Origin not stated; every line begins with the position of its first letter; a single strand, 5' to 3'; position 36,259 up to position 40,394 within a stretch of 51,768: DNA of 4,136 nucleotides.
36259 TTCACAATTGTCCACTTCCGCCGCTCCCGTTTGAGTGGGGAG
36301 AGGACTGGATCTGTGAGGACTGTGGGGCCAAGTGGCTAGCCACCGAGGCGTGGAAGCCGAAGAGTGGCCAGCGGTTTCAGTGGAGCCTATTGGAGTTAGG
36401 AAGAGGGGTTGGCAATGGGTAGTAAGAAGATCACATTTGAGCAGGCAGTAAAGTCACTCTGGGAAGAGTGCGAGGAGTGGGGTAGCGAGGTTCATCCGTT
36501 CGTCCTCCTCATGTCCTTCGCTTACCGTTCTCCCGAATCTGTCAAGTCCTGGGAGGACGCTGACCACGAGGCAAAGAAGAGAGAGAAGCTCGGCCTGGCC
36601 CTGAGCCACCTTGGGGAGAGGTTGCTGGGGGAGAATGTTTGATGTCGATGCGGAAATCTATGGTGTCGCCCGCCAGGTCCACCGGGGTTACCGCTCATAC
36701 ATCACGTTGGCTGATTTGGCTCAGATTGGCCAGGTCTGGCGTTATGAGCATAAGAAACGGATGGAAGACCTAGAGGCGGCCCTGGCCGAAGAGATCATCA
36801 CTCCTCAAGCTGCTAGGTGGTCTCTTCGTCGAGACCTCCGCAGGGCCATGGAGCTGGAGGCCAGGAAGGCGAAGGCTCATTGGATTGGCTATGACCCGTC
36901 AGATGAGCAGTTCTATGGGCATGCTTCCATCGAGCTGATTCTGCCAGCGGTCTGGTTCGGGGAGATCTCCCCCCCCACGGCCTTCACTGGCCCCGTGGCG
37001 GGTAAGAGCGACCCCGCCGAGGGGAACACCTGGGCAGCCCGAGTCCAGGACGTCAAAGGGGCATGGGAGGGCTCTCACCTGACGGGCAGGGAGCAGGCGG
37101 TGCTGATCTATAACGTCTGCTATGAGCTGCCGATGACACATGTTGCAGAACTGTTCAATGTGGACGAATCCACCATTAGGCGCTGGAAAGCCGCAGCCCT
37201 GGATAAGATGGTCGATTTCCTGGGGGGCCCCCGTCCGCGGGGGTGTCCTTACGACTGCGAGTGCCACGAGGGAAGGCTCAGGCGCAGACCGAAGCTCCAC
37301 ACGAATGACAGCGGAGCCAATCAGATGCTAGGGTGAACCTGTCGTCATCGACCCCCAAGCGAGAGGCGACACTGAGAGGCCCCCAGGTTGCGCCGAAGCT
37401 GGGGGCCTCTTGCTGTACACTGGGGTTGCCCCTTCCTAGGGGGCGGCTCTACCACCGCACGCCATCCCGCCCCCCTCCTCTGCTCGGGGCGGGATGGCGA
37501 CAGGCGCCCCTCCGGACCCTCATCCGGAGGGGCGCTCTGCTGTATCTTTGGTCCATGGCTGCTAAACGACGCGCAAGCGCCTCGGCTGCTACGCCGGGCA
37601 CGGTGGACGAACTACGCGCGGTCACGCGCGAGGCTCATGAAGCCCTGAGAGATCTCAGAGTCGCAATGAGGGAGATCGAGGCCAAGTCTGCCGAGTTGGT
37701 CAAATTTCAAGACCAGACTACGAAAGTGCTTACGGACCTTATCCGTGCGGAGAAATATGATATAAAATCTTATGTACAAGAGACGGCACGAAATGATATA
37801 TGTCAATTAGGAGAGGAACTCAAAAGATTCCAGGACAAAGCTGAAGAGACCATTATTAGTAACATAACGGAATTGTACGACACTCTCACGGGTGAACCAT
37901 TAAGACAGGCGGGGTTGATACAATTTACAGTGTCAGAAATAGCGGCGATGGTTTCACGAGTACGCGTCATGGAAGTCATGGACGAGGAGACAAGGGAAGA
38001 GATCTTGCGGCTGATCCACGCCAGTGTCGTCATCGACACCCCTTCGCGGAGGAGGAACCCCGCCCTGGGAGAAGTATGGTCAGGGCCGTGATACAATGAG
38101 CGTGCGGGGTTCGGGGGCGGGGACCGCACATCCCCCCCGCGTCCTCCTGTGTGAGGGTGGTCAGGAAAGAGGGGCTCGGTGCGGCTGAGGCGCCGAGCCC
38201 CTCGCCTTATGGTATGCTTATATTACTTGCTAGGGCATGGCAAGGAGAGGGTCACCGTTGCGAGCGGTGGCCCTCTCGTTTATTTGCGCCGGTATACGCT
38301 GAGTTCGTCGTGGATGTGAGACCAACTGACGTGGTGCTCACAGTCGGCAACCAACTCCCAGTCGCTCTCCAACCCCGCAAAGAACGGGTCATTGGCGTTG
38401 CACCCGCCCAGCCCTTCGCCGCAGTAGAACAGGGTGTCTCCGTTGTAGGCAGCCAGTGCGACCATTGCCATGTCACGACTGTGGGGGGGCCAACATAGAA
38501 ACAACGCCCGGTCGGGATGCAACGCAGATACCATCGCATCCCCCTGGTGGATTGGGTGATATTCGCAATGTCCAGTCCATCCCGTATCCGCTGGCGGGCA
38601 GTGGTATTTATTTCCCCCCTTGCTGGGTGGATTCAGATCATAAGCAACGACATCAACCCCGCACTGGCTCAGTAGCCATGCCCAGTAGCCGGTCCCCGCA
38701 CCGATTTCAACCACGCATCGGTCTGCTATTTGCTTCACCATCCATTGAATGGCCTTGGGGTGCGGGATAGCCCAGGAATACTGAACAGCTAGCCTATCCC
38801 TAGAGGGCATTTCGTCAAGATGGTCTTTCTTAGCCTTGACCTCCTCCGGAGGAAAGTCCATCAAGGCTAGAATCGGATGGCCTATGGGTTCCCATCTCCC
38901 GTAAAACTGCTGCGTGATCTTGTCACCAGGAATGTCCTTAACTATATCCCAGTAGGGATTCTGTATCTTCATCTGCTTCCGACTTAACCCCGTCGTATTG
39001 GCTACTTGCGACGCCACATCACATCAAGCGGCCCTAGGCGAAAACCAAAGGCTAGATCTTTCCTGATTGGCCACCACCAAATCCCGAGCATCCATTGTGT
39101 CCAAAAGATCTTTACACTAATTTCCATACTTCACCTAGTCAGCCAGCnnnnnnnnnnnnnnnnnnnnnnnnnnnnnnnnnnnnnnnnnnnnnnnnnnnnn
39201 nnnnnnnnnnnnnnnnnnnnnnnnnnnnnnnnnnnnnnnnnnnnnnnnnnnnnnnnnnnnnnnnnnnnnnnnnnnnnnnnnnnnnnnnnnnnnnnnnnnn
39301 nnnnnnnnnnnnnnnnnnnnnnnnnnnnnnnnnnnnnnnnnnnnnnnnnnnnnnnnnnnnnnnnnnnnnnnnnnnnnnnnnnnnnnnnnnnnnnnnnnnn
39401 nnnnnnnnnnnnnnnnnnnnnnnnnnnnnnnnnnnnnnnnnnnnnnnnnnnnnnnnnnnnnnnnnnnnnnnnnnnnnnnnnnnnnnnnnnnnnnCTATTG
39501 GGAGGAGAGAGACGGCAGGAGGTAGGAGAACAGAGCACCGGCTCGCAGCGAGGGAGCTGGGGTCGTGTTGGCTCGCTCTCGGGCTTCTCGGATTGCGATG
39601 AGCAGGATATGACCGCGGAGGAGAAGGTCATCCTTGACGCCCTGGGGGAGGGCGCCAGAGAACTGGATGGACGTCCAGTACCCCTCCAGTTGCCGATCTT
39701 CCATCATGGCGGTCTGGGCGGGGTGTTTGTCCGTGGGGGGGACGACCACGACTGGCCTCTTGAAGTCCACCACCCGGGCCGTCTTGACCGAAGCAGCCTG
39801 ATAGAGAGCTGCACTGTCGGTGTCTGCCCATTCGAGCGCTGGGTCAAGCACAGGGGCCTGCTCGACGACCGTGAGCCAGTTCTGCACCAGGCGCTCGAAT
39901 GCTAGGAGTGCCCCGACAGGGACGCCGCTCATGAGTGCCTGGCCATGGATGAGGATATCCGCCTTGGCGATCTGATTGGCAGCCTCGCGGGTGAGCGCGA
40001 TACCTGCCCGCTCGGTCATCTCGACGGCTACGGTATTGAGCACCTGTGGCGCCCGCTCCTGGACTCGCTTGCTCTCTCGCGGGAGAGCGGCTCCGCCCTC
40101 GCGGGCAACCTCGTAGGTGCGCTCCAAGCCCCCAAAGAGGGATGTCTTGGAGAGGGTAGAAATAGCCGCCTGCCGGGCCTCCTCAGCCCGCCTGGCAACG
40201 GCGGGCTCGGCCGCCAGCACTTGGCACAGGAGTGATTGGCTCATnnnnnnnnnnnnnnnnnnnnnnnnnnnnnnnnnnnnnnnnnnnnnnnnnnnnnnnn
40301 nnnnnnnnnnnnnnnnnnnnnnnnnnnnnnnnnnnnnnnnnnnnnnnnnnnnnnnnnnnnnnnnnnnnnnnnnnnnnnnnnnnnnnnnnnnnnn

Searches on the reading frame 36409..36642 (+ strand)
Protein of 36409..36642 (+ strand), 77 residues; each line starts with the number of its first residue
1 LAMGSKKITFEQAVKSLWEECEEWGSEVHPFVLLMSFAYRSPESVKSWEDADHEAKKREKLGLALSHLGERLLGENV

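Call 3: search_protein_families(library=pfam, proteins=[window:36409-36642:+], max_evalue=1)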
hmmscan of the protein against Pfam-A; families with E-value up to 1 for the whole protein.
window:36409-36642:+ (77 aa): 0 families

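Call 4: search_protein_families(library=phrogs, proteins=[window:36409-36642:+], max_evalue=0.1)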
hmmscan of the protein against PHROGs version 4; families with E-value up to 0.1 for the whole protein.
window:36409-36642:+ (77 aa): 1 family
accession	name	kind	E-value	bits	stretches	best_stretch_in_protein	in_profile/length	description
phrog_30415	-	unknown function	0.069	14.5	0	6-23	27-44/90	-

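Call 57: search_protein_families(library=ncbifam, proteins=[window:36409-36642:+], max_evalue=0.1)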
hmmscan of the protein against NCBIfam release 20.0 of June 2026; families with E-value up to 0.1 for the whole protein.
window:36409-36642:+ (77 aa): 0 families

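Call 64: search_protein_families(library=pfam, proteins=[window:36409-36642:+], max_evalue=10)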
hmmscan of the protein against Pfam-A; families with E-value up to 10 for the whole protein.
window:36409-36642:+ (77 aa): 0 families

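Call 71: search_protein_families(library=phrogs, proteins=[window:36409-36642:+], max_evalue=0.001)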
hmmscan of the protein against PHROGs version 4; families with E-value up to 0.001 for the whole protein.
window:36409-36642:+ (77 aa): 0 families

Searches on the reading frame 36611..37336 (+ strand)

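Call 3: search_protein_families(library=pfam, proteins=[window:36611-37336:+], max_evalue=1)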
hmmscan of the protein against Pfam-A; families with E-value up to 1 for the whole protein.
window:36611-37336:+ (241 aa): 9 families
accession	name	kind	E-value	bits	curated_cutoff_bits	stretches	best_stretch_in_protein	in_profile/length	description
PF08281.18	Sigma70_r4_2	-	0.0011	19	25.7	1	156-200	10-54/54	Sigma-70, region 4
PF04545.22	Sigma70_r4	-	0.0022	17.9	24.1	1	156-200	4-48/50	Sigma-70, region 4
PF13613.12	HTH_Tnp_4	-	0.0033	17.4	27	1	173-201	20-48/53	Helix-turn-helix of DDE superfamily endonuclease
PF13542.12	HTH_Tnp_ISL3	-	0.0064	16.4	27.4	1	172-192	26-46/51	Helix-turn-helix domain of transposase family ISL3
PF10668.15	Phage_terminase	-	0.016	15.3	22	1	176-195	26-45/67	Phage terminase small subunit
PF13384.12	HTH_23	-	0.019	15.2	24.6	1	173-194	18-39/50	Homeodomain-like domain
PF13518.12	HTH_28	-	0.021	15.3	25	1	175-194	15-34/52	Helix-turn-helix domain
PF08822.17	DUF1804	-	0.021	15.2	29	1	170-199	17-46/164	Protein of unknown function (DUF1804)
PF24964.1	DUF7769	-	0.15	12.2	27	1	175-195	27-48/55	Domain of unknown function (DUF7769)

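Call 4: search_protein_families(library=phrogs, proteins=[window:36611-37336:+], max_evalue=0.1)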
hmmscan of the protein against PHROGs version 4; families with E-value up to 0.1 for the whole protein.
window:36611-37336:+ (241 aa): 8 families
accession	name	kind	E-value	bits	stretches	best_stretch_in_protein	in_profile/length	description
phrog_3512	-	transcription regulation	7.7e-07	30.4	1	131-205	38-114/130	sigma factor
phrog_36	-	transcription regulation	0.00011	22.9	1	157-206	140-189/220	transcriptional regulator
phrog_1740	-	transcription regulation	0.0031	17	1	155-205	167-217/567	RNA polymerase sigma factor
phrog_756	-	DNA, RNA and nucleotide metabolism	0.0039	18.1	1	170-198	17-45/166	DNA binding protein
phrog_725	-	transcription regulation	0.0091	16.9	1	160-204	13-58/101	CII-like regulator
phrog_3638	-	transcription regulation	0.036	15.2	1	171-200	24-53/73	CII-like transcriptional activator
phrog_1763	-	DNA, RNA and nucleotide metabolism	0.047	14.4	0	178-198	12-32/60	HTH DNA binding protein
phrog_1190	-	transcription regulation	0.081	13.7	0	155-199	110-154/167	RNA polymerase sigma factor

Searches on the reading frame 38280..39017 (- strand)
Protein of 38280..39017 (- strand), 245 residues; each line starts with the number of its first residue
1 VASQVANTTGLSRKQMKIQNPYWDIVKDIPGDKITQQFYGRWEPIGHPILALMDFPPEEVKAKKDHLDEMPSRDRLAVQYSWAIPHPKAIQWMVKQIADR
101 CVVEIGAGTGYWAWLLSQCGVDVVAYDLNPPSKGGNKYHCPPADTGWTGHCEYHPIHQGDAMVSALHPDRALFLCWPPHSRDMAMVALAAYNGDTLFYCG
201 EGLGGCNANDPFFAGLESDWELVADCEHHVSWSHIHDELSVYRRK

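Call 16: search_protein_families(library=pfam, proteins=[window:38280-39017:-], max_evalue=0.01)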
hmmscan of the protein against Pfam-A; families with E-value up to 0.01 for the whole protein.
window:38280-39017:- (245 aa): 1 family
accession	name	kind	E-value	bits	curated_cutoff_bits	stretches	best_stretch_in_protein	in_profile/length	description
PF13489.12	Methyltransf_23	-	1.8e-05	25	27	1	96-136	20-60/164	Methyltransferase domain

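Call 71: search_protein_families(library=phrogs, proteins=[window:38280-39017:-], max_evalue=0.001)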
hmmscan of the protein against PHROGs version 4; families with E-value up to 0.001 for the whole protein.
window:38280-39017:- (245 aa): 1 family
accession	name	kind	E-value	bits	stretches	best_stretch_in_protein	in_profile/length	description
phrog_19090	-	unknown function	7.8e-40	137.8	1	17-244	2-191/191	-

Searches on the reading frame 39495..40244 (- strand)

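Call 69: search_protein_families(library=pfam, proteins=[window:39495-40244:-], max_evalue=0.001)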
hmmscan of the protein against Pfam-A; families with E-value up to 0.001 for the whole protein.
window:39495-40244:- (249 aa): 1 family
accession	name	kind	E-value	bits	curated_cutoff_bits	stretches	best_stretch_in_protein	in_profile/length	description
PF25283.1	DUF7873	-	2.8e-59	201.2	27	1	5-243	3-242/244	Family of unknown function (DUF7873)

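Call 71: search_protein_families(library=phrogs, proteins=[window:39495-40244:-], max_evalue=0.001)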
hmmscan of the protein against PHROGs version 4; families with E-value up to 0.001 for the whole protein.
window:39495-40244:- (249 aa): 0 families
